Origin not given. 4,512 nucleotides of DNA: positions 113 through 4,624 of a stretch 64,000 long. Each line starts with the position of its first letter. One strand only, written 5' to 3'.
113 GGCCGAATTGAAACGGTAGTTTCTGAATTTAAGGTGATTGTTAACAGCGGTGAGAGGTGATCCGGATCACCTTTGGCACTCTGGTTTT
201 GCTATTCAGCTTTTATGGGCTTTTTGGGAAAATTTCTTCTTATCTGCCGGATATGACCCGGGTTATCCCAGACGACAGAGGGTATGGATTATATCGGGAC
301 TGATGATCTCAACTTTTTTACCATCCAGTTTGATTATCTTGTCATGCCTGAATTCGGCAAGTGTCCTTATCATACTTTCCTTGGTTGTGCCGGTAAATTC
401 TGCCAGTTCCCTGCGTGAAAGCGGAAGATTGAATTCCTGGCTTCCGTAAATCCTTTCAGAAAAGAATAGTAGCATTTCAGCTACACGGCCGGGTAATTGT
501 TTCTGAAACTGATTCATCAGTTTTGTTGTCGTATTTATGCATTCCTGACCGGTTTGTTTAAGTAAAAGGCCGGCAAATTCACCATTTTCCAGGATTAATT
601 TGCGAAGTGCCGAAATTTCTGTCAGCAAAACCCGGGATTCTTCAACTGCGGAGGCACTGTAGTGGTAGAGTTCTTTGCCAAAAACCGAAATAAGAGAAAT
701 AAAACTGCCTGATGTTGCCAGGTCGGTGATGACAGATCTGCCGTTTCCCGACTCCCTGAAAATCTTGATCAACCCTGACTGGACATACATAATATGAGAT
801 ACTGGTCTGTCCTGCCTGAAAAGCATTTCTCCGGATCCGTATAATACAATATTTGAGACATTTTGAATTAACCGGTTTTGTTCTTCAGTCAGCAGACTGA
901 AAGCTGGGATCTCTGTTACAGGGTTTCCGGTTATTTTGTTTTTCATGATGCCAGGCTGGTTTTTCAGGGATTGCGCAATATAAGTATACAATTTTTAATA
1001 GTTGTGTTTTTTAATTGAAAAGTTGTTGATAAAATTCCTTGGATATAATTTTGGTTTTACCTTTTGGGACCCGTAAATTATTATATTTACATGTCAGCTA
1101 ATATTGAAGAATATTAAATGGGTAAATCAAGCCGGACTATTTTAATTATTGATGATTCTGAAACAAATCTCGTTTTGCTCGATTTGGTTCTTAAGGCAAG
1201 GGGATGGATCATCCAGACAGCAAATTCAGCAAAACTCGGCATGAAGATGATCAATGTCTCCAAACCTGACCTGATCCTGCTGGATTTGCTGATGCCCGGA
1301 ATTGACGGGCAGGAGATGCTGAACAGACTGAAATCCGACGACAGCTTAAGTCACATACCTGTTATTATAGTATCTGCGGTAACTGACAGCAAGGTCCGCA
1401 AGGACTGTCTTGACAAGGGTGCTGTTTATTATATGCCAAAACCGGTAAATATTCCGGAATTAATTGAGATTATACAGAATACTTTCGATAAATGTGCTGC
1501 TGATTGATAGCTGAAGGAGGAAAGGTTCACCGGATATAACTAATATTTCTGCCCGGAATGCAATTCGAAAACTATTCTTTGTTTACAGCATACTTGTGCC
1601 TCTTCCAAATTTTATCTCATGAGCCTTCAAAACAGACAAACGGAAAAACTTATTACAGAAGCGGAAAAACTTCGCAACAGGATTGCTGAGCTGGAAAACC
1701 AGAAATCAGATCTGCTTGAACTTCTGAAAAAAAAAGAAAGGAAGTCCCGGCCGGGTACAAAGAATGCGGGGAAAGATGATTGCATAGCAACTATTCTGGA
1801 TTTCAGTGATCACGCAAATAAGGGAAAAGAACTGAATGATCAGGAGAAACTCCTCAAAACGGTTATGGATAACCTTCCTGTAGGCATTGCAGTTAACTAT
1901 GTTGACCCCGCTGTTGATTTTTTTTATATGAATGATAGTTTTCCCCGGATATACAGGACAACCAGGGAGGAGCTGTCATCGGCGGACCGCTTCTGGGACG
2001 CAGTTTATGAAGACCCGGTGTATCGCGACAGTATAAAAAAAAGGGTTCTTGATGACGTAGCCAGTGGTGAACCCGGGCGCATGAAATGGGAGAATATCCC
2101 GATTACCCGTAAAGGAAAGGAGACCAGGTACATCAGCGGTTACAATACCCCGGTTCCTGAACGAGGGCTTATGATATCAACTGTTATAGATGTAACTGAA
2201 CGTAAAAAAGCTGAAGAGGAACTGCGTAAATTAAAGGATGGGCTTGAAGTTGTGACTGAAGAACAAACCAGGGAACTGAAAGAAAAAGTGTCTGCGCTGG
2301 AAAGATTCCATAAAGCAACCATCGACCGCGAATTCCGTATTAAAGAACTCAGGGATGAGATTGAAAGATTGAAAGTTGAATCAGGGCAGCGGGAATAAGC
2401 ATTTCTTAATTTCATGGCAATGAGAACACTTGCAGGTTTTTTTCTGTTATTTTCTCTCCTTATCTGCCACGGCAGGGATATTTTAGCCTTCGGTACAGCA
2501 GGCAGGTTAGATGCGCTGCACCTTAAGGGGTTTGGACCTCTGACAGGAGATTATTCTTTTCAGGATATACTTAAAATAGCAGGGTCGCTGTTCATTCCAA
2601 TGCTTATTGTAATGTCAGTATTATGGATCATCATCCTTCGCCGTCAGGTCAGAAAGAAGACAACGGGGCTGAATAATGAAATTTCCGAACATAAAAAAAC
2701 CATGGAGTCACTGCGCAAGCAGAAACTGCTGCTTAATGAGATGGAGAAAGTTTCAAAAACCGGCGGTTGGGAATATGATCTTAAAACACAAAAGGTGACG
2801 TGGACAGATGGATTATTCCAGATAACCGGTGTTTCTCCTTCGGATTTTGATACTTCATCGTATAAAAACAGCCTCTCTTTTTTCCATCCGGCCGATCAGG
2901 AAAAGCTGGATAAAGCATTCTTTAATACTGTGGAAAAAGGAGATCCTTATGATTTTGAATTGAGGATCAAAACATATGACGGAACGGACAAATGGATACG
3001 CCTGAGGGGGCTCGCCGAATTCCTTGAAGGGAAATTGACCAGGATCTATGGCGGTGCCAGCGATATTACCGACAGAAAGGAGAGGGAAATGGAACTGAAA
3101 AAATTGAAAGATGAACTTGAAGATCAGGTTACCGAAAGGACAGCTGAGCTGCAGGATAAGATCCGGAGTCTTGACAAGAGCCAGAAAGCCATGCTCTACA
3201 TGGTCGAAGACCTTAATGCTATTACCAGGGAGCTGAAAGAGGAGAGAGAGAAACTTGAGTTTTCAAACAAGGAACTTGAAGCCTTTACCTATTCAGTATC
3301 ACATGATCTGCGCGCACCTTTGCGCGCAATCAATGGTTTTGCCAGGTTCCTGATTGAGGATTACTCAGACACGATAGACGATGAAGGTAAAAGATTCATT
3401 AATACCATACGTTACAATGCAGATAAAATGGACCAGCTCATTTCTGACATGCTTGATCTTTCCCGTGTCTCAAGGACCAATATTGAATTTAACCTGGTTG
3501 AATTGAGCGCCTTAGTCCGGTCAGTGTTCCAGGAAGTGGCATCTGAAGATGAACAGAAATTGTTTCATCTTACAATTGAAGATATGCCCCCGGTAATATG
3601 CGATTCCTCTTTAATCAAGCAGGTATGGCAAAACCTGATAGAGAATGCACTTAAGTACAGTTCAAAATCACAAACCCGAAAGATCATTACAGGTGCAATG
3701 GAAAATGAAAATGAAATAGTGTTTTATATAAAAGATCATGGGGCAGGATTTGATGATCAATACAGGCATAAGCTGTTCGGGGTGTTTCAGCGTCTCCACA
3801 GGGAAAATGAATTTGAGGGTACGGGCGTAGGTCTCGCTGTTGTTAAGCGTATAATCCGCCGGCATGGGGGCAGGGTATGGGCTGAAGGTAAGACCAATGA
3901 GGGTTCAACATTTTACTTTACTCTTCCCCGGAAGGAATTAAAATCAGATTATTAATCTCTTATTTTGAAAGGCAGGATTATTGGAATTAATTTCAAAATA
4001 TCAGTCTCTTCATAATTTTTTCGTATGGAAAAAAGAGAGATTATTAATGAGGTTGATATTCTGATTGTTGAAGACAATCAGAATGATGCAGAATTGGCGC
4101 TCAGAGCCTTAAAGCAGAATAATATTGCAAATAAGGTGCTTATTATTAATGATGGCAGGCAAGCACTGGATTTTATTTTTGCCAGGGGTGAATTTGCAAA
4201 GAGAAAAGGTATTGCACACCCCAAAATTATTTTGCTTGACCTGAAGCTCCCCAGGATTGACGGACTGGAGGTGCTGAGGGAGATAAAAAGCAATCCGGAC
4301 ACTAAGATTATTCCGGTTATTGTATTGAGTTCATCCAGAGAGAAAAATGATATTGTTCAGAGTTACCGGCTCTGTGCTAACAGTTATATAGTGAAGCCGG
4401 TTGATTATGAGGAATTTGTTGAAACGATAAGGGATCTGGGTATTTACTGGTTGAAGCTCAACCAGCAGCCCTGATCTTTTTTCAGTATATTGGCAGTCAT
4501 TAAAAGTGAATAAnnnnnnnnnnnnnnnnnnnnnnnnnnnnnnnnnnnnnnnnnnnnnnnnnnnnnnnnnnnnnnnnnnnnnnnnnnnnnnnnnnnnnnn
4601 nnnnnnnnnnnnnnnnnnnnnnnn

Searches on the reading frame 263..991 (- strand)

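Call 6: search_protein_families(library=pfam, proteins=[window:263-991:-], max_evalue=0.001)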
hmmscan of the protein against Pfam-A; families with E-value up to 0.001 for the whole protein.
window:263-991:- (242 aa): 4 families
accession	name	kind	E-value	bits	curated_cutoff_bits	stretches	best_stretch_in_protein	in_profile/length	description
PF00027.35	cNMP_binding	-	2.6e-15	56.6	27.5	1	51-135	4-88/89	Cyclic nucleotide-binding domain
PF13545.12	HTH_Crp_2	-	1e-14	54.6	27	1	168-233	1-65/70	Crp-like helix-turn-helix domain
PF00325.26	Crp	-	0.00017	21.7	21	1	189-220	1-32/32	Bacterial regulatory proteins, crp family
PF04492.19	Phage_rep_O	-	0.00024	22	28.7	1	162-229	21-88/95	Bacteriophage replication protein O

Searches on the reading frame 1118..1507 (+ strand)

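Call 6: search_protein_families(library=pfam, proteins=[window:1118-1507:+], max_evalue=0.001)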
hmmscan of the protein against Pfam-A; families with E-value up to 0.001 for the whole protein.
window:1118-1507:+ (129 aa): 1 family
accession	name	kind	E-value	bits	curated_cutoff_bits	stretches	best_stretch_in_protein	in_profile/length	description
PF00072.30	Response_reg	-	3.4e-25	88.8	30.2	1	8-120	1-111/111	Response regulator receiver domain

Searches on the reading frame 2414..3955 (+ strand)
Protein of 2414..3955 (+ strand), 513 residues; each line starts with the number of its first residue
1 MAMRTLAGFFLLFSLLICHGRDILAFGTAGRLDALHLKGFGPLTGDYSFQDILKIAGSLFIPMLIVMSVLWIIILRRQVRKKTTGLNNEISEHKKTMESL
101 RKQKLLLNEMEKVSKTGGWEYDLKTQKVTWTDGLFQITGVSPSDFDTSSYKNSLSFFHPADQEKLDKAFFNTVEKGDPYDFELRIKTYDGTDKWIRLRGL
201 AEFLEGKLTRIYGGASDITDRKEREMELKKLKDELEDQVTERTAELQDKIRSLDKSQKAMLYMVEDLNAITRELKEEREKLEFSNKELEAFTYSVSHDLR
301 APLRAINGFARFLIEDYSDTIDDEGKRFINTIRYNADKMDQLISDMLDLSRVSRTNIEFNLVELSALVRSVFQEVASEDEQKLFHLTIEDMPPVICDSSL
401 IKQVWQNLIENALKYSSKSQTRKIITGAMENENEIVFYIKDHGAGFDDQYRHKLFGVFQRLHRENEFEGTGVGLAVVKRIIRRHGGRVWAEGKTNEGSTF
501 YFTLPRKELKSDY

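Call 6: search_protein_families(library=pfam, proteins=[window:2414-3955:+], max_evalue=0.001)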
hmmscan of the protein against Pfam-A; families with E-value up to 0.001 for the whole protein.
window:2414-3955:+ (513 aa): 4 families
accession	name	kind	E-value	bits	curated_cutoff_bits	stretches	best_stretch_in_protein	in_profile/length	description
PF02518.31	HATPase_c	-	6.1e-24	85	26.4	1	397-507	2-110/111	Histidine kinase-, DNA gyrase B-, and HSP90-like ATPase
PF00512.31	HisKA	-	3.7e-14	52.9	26.9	1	289-352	3-63/66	His Kinase A (phospho-acceptor) domain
PF08447.18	PAS_3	-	2.2e-13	50.7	25.6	1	128-211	2-85/89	PAS fold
PF14501.12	HATPase_c_5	-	0.0002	21.7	22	1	403-491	8-89/102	GHKL domain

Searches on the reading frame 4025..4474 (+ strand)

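Call 6: search_protein_families(library=pfam, proteins=[window:4025-4474:+], max_evalue=0.001)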
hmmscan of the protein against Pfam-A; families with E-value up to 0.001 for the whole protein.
window:4025-4474:+ (149 aa): 1 family
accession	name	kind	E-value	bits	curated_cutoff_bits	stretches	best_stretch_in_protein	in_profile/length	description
PF00072.30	Response_reg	-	8.4e-19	68.2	30.2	1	12-135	1-110/111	Response regulator receiver domain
